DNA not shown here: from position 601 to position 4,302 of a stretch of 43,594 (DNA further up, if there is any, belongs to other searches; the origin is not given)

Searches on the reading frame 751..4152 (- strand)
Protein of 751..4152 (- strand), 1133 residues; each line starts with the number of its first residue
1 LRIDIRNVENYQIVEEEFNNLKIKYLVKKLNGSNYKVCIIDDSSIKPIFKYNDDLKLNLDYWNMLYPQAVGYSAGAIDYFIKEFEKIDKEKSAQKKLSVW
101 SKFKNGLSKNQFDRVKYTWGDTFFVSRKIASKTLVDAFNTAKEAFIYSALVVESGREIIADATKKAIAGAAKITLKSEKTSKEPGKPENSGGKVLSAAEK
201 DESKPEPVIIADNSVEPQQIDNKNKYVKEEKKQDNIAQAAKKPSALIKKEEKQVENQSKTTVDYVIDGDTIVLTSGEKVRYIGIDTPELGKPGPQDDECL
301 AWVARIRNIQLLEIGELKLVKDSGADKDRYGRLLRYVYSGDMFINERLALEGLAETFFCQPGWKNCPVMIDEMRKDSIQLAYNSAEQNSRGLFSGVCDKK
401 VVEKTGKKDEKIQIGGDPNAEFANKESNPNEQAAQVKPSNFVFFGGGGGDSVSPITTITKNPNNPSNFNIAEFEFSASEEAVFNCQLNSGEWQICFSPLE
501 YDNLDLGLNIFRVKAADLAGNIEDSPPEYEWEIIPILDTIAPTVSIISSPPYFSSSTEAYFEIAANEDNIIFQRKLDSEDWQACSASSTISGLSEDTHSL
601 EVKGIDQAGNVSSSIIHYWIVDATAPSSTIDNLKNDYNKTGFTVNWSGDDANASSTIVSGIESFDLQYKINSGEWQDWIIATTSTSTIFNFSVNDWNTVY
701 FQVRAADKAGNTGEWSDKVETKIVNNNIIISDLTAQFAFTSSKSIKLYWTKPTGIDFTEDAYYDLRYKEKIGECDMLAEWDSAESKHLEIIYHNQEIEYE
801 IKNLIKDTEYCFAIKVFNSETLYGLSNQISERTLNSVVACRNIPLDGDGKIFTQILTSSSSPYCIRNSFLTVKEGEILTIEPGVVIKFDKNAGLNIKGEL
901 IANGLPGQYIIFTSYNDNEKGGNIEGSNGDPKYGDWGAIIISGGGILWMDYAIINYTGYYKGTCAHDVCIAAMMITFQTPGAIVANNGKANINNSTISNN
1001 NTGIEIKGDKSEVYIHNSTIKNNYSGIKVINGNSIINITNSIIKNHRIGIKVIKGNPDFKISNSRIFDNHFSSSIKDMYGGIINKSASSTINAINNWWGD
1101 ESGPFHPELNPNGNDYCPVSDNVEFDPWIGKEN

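Call 62: find_encoding_contigs(protein=window:751-4152:-, flank=10000, max_places=3)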
Protein window:751-4152:- (1133 aa): no gene with exactly this product is on record in the collection.
